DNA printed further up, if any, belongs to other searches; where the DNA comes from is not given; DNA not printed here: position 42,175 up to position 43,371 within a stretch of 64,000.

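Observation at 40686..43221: Overlapping two-gene operon: ParB/Srx-fold protein followed by a wHTH + ATP-cone protein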

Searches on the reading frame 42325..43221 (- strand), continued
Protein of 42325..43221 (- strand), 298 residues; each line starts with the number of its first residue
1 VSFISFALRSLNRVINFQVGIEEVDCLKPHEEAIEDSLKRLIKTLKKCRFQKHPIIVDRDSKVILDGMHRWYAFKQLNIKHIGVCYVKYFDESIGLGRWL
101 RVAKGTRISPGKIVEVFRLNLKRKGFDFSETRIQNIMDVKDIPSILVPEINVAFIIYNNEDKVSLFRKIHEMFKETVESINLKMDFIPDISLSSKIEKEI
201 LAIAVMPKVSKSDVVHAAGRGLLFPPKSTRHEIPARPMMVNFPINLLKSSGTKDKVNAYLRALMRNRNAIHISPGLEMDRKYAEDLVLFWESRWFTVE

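Call 57: fold_search(model_id=the predicted structure, library=pdb)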
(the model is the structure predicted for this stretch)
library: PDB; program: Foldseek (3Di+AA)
matches with E <= 10: 758; with E <= 0.001: 14
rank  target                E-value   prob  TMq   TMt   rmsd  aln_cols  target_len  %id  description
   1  5x0k                  9.2e-16  1.00  0.62  0.75   3.6       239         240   20  Free serine kinase (E30Q mutant) in complex with AMP (released 2017-04-12)
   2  5x0g                  1.0e-15  1.00  0.62  0.77   3.5       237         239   19  Free serine kinase (E30A mutant) in complex with ADP (released 2017-04-12)
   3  1vk1                  1.3e-15  1.00  0.59  0.73   3.8       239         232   20  Conserved hypothetical protein from Pyrococcus furiosus Pfu-392566-001 (released 2004-08-10)
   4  5x0b                  2.7e-15  1.00  0.60  0.73   3.7       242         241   20  Free serine kinase in complex with AMP (released 2017-04-12)
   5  5x0j                  1.0e-14  1.00  0.57  0.69   4.2       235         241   19  Free serine kinase (E30Q mutant) in complex with phosphoserine and AMP (released 2017-04-12)
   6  5x0e                  1.2e-14  1.00  0.56  0.68   4.3       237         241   20  Free serine kinase (E30A mutant) in complex with phosphoserine and AMP (released 2017-04-12)
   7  5uje                  2.3e-13  1.00  0.64  0.78   3.7       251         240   15  SbnI with C-terminal truncation from Staphylococcus aureus (released 2018-01-24)
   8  5ujd_A                9.1e-13  1.00  0.65  0.75   4.5       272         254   16  SbnI from Staphylococcus pseudintermedius (released 2018-01-24)
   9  6nr6_A                1.3e-12  1.00  0.64  0.74   4.7       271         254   15  Crystal Structure of Staphylococcus pseudintermedius SbnI in complex with ADP (released 2019-06-19)
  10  5k5d_B                1.7e-04  1.00  0.22  0.26  12.9       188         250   13  Structure of the C2221 form of Pnob8-like ParB-N domain (released 2016-06-15)
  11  5k5d_A                3.2e-04  0.99  0.22  0.26  13.2       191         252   14  Structure of the C2221 form of Pnob8-like ParB-N domain (released 2016-06-15)
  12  1cg2_A                5.2e-04  0.33  0.17  0.14  18.6       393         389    9  CARBOXYPEPTIDASE G2 (released 1997-12-24)
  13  5k5d_C                5.5e-04  0.99  0.23  0.27  12.7       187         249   13  Structure of the C2221 form of Pnob8-like ParB-N domain (released 2016-06-15)
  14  5k5a                  5.8e-04  0.99  0.22  0.24  13.4       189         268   13  Structure of the pNOB8-like ParB N-domain (released 2016-06-15)
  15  9qup_A                1.1e-02  0.82  0.20  0.33  12.2       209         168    9  Tb(III)-bound de novo protein scaffold TFD-EE MPNN (released 2025-11-19)
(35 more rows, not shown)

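Call 59: find_encoding_contigs(protein=P0003, flank=10000, max_places=2)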
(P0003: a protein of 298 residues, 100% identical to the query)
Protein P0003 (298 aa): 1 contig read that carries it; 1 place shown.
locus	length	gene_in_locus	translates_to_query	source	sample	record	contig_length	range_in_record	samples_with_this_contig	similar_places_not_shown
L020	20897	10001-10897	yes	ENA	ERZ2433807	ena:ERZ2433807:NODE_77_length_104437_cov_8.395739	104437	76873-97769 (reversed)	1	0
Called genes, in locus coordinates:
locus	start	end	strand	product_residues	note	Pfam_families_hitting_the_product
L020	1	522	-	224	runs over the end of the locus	PF25213:HVO_A0261_N (weak), PF13412:HTH_24 (faint), PF01978:TrmB (weak), PF09339:HTH_IclR (weak)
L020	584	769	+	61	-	-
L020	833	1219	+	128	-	-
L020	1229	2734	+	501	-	-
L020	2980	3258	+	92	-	-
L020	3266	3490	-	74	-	-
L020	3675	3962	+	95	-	-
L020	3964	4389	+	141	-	-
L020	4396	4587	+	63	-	-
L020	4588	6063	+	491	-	PF00589:Phage_integrase, PF16795:Phage_integr_3 (faint)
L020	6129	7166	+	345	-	PF05343:Peptidase_M42, PF04389:Peptidase_M28 (faint), PF01546:Peptidase_M20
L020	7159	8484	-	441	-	PF00999:Na_H_Exchanger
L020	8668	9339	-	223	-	-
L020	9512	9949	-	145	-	-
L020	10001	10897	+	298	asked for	-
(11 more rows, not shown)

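Call 67: search_solved_structures(query=A4, max_evalue=0.01, show_alignments=2)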
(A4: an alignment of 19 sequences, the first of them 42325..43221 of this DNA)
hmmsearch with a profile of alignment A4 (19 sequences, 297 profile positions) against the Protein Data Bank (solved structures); distinct sequences matched with E-value up to 0.01: 9.
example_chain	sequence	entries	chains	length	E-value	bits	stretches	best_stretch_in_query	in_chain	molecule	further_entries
1vk1_A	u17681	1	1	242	8.3e-36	127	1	20-242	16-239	Conserved hypothetical protein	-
5x0b_A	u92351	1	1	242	1.2e-33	119.9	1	23-243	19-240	Free serine kinase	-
5x0j_A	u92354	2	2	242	3.3e-32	115.2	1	23-243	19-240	Free serine kinase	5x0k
5x0e_A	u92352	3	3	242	6.1e-32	114.3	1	23-243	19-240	Free serine kinase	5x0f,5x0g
5uje_A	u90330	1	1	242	1.1e-19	74.1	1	18-255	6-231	SbnI protein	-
5ujd_A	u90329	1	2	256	2e-19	73.2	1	17-264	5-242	Siderophore biosynthesis protein SbnI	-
6nr6_A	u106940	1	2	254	2.2e-19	73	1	17-264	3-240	Bifunctional transcriptional regulator/O-phospho-L-serine synthase SbnI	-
5k5d_B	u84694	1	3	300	5.2e-05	25.9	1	40-96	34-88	ParB domain protein nuclease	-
5k5a_B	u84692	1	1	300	8.1e-05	25.2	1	40-96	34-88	ParB domain protein nuclease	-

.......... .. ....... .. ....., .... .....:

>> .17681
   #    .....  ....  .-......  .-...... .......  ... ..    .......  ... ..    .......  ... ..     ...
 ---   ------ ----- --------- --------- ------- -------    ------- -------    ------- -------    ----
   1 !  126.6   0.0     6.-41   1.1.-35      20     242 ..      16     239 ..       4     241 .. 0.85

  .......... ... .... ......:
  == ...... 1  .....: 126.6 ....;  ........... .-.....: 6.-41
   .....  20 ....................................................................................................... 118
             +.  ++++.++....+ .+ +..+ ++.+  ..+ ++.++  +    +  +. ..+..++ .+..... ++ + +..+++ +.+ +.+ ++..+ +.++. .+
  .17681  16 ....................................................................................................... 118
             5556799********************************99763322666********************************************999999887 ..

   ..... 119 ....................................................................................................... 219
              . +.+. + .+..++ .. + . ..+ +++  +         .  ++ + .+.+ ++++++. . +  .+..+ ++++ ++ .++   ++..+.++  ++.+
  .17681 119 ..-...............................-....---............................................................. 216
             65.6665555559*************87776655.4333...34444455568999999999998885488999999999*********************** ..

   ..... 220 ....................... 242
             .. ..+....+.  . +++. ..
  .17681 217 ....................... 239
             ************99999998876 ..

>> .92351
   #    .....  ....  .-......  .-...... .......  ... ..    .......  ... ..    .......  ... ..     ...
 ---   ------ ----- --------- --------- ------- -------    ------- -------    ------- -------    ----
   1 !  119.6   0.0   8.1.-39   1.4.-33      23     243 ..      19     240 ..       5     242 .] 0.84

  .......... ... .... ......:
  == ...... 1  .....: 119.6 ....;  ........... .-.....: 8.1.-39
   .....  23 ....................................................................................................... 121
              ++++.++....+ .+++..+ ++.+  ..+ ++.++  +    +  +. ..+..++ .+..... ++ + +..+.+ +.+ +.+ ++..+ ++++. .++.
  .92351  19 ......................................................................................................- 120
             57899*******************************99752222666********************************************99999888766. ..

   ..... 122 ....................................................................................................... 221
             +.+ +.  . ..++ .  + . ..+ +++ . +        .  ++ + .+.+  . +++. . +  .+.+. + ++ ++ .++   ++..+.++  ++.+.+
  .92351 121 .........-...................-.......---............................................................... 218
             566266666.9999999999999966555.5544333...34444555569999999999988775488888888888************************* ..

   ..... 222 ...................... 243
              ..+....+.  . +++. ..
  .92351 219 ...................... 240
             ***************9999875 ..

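Call 73: find_related_loci(query=A5, collection=metagenome_contigs, flank=4000)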
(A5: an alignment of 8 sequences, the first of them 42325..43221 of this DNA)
Query A5 (298 aa) in metagenome_contigs; peptide patterns used: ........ (x = any residue, [..] = any of these).
428 stretches matched a pattern; 402 encode a relative of the query (tblastn E <= 1e-3); the best 80 are kept; 80 distinct loci.
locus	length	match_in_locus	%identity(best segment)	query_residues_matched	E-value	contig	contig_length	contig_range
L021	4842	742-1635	99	1-298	0e+0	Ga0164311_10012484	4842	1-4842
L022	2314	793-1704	43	1-293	5e-72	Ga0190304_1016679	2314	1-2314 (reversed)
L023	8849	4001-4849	43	14-293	2e-66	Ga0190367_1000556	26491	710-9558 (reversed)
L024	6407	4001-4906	40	1-294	7e-66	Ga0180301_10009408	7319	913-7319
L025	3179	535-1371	41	16-292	5e-66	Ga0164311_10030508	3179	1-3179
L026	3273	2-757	44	48-293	6e-57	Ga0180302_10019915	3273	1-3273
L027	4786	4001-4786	43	17-272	5e-56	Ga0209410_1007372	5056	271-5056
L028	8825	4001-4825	34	14-289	8e-44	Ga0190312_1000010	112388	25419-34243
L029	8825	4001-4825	34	14-289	4e-43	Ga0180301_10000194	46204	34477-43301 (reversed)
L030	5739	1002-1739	35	27-290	1e-42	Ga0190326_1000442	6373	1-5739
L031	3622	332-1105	35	12-289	1e-42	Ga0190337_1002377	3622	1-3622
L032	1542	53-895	31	14-285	5e-43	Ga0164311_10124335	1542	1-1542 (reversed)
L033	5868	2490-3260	33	13-289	3e-41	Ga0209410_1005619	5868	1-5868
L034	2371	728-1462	34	27-290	2e-41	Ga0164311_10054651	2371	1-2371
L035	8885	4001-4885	32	18-298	9e-40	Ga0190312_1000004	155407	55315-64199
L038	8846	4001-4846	30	26-298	6e-38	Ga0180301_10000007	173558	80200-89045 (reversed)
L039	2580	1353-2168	31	15-289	9e-38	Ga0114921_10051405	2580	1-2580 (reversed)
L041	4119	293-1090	29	15-290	2e-37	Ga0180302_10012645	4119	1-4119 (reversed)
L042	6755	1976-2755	29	12-290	2e-36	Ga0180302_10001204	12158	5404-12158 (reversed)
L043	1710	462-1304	30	15-296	1e-35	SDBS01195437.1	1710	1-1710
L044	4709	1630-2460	32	21-289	4e-35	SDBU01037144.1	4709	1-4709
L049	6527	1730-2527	31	30-290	2e-33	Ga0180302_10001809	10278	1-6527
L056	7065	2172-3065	31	1-287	5e-32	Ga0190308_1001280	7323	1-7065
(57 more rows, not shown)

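Call 76: search_protein_families(library=pfam, proteins=[L030:1712-2992:+, L031:1087-2307:+, L033:3242-4453:+, L041:1100-2341:+, L042:2765-4006:+, L028:4804-6498:+, L035:4846-6714:+, L038:4845-6686:+, L044:2502-4424:+, L056:3067-4869:+], max_evalue=0.01)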
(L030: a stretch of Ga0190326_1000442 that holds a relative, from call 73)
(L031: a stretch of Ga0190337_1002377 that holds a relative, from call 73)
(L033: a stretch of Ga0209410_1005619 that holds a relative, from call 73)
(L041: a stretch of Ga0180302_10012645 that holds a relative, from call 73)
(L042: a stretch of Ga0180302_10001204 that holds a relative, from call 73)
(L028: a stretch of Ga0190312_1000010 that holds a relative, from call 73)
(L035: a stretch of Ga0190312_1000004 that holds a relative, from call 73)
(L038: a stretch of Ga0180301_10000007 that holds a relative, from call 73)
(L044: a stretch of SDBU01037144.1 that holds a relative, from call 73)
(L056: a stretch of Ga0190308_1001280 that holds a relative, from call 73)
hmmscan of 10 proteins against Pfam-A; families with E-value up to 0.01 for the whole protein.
L030:1712-2992:+ (427 aa): 0 families

L031:1087-2307:+ (407 aa): 0 families

L033:3242-4453:+ (404 aa): 0 families

L041:1100-2341:+ (414 aa): 0 families

L042:2765-4006:+ (414 aa): 0 families

L028:4804-6498:+ (565 aa): 0 families

L035:4846-6714:+ (623 aa): 1 family
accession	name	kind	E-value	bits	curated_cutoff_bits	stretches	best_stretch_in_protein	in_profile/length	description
PF14947.12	HTH_45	-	0.0038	17.6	25.5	0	221-264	29-72/77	Winged helix-turn-helix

L038:4845-6686:+ (614 aa): 1 family
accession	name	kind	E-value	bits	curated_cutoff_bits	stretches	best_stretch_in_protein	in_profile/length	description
PF13463.12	HTH_27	-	0.006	17.3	22.2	0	188-245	3-68/68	Winged helix DNA-binding domain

L044:2502-4424:+ (641 aa): 1 family
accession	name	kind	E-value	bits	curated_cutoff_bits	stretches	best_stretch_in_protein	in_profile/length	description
PF03477.21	ATP-cone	-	1.6e-05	25.8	25.8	0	297-333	1-36/88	ATP cone domain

L056:3067-4869:+ (601 aa): 2 families
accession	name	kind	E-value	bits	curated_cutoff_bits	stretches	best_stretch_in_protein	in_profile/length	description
PF08359.16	TetR_C_4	-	0.0081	16.8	21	0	563-588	94-119/133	YsiA-like protein, C-terminal region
PF03477.21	ATP-cone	-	0.0089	17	25.8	0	288-349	1-67/88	ATP cone domain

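Call 81: search_protein_families(library=ncbifam, proteins=[L001:6702-7997:+, L005:1997-3268:+, L030:3022-4341:+, L033:4504-5778:+, L041:2490-3770:+, L042:4276-5556:+], max_evalue=0.00001)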
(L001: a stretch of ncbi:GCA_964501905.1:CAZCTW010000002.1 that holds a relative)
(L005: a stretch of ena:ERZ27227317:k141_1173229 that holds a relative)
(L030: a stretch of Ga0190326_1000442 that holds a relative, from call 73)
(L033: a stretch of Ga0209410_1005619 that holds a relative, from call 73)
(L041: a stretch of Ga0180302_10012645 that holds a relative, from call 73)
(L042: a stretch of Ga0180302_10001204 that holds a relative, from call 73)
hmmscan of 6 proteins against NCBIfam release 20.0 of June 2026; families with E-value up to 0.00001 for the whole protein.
L001:6702-7997:+ (431 aa): 7 families
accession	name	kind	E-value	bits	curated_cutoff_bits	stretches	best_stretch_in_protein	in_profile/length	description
NF038358.1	phophono_PhpG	equivalog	1.9e-146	488.1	545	1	2-417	1-416/417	CMP-5'-phosphonoformate--3-phosphoglycerate phosphonoformyl transferase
TIGR00306.2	apgM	subfamily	1.5e-122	409.5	320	1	2-410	1-397/403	2,3-bisphosphoglycerate-independent phosphoglycerate mutase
NF003104.0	PRK04024.1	equivalog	3.9e-113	378.3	489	1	1-421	3-405/412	2,3-bisphosphoglycerate-independent phosphoglycerate mutase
NF003242.0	PRK04200.1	equivalog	5.1e-79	266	426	1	1-417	1-393/395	cofactor-independent phosphoglycerate mutase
TIGR02535.1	hyp_Hser_kinase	hypoth_equivalog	2.7e-78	263.5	446.3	1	1-415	1-394/397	proposed homoserine kinase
NF003160.0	PRK04135.1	equivalog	6.6e-72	242.4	468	1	2-426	17-401/403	2,3-bisphosphoglycerate-independent phosphoglycerate mutase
TIGR01307.1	pgm_bpd_ind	equivalog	2.8e-07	29.4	330.65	1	306-375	383-451/504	2,3-bisphosphoglycerate-independent phosphoglycerate mutase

L005:1997-3268:+ (423 aa): 7 families
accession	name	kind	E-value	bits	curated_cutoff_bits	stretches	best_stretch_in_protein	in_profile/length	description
NF038358.1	phophono_PhpG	equivalog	4.7e-148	493.3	545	1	2-417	1-416/417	CMP-5'-phosphonoformate--3-phosphoglycerate phosphonoformyl transferase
TIGR00306.2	apgM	subfamily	4.8e-123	411.1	320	1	2-412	1-399/403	2,3-bisphosphoglycerate-independent phosphoglycerate mutase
NF003104.0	PRK04024.1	equivalog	5.9e-112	374.4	489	1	1-416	3-400/412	2,3-bisphosphoglycerate-independent phosphoglycerate mutase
NF003242.0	PRK04200.1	equivalog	6.3e-80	269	426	1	1-416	1-392/395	cofactor-independent phosphoglycerate mutase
TIGR02535.1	hyp_Hser_kinase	hypoth_equivalog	7.9e-79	265.3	446.3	1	1-414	1-393/397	proposed homoserine kinase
NF003160.0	PRK04135.1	equivalog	6.7e-75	252.2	468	1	2-419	17-394/403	2,3-bisphosphoglycerate-independent phosphoglycerate mutase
TIGR01307.1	pgm_bpd_ind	equivalog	6.1e-07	28.3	330.65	1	305-375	380-451/504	2,3-bisphosphoglycerate-independent phosphoglycerate mutase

L030:3022-4341:+ (439 aa): 7 families
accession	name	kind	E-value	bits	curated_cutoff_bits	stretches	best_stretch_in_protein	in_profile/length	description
NF038358.1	phophono_PhpG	equivalog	4.2e-140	467.1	545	1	15-431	1-416/417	CMP-5'-phosphonoformate--3-phosphoglycerate phosphonoformyl transferase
TIGR00306.2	apgM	subfamily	5.7e-121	404.3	320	1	15-429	1-401/403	2,3-bisphosphoglycerate-independent phosphoglycerate mutase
NF003104.0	PRK04024.1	equivalog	1.8e-113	379.4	489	1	14-432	3-402/412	2,3-bisphosphoglycerate-independent phosphoglycerate mutase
NF003242.0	PRK04200.1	equivalog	2.1e-77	260.6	426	1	14-432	1-394/395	cofactor-independent phosphoglycerate mutase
TIGR02535.1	hyp_Hser_kinase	hypoth_equivalog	3.6e-76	256.5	446.3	1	14-431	1-396/397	proposed homoserine kinase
NF003160.0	PRK04135.1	equivalog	2.6e-75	253.6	468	1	10-431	12-392/403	2,3-bisphosphoglycerate-independent phosphoglycerate mutase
TIGR01307.1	pgm_bpd_ind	equivalog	1.9e-07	29.9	330.65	1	321-378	384-440/504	2,3-bisphosphoglycerate-independent phosphoglycerate mutase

L033:4504-5778:+ (424 aa): 7 families
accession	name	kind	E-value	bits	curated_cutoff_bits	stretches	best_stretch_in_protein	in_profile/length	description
NF038358.1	phophono_PhpG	equivalog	5.6e-140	466.8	545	1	2-418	1-416/417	CMP-5'-phosphonoformate--3-phosphoglycerate phosphonoformyl transferase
TIGR00306.2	apgM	subfamily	3.6e-123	411.5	320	1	2-414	1-399/403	2,3-bisphosphoglycerate-independent phosphoglycerate mutase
NF003104.0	PRK04024.1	equivalog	5.7e-116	387.7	489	1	1-417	3-400/412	2,3-bisphosphoglycerate-independent phosphoglycerate mutase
TIGR02535.1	hyp_Hser_kinase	hypoth_equivalog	5.8e-79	265.7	446.3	1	1-417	1-395/397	proposed homoserine kinase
NF003242.0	PRK04200.1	equivalog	2.3e-78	263.8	426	1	1-416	1-391/395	cofactor-independent phosphoglycerate mutase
NF003160.0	PRK04135.1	equivalog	1e-73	248.3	468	1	2-415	17-389/403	2,3-bisphosphoglycerate-independent phosphoglycerate mutase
TIGR01307.1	pgm_bpd_ind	equivalog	3.5e-06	25.8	330.65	0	309-383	385-466/504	2,3-bisphosphoglycerate-independent phosphoglycerate mutase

L041:2490-3770:+ (426 aa): 7 families
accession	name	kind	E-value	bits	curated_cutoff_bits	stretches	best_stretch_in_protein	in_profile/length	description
NF038358.1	phophono_PhpG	equivalog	2.8e-140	467.7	545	1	2-418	1-416/417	CMP-5'-phosphonoformate--3-phosphoglycerate phosphonoformyl transferase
TIGR00306.2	apgM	subfamily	1.2e-118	396.6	320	1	2-416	1-401/403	2,3-bisphosphoglycerate-independent phosphoglycerate mutase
NF003104.0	PRK04024.1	equivalog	2.2e-111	372.5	489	1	1-419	3-402/412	2,3-bisphosphoglycerate-independent phosphoglycerate mutase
NF003242.0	PRK04200.1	equivalog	3.5e-73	246.8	426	1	1-419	1-394/395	cofactor-independent phosphoglycerate mutase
TIGR02535.1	hyp_Hser_kinase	hypoth_equivalog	2.9e-72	243.6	446.3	1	1-418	1-396/397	proposed homoserine kinase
NF003160.0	PRK04135.1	equivalog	1.2e-71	241.5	468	1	2-420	17-394/403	2,3-bisphosphoglycerate-independent phosphoglycerate mutase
TIGR01307.1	pgm_bpd_ind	equivalog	4.4e-08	32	330.65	1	307-382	383-465/504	2,3-bisphosphoglycerate-independent phosphoglycerate mutase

L042:4276-5556:+ (426 aa): 7 families
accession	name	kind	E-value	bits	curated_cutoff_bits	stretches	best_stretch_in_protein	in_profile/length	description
NF038358.1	phophono_PhpG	equivalog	3e-140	467.7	545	1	2-416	1-414/417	CMP-5'-phosphonoformate--3-phosphoglycerate phosphonoformyl transferase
TIGR00306.2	apgM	subfamily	9e-118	393.7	320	1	2-416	1-401/403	2,3-bisphosphoglycerate-independent phosphoglycerate mutase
NF003104.0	PRK04024.1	equivalog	8.5e-112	373.9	489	1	1-419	3-402/412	2,3-bisphosphoglycerate-independent phosphoglycerate mutase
NF003242.0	PRK04200.1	equivalog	2.5e-72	244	426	1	1-416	1-391/395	cofactor-independent phosphoglycerate mutase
NF003160.0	PRK04135.1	equivalog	3.4e-72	243.3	468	1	2-422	17-396/403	2,3-bisphosphoglycerate-independent phosphoglycerate mutase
TIGR02535.1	hyp_Hser_kinase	hypoth_equivalog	2.1e-71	240.8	446.3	1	1-415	1-393/397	proposed homoserine kinase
TIGR01307.1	pgm_bpd_ind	equivalog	8.3e-08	31.1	330.65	0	307-381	383-464/504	2,3-bisphosphoglycerate-independent phosphoglycerate mutase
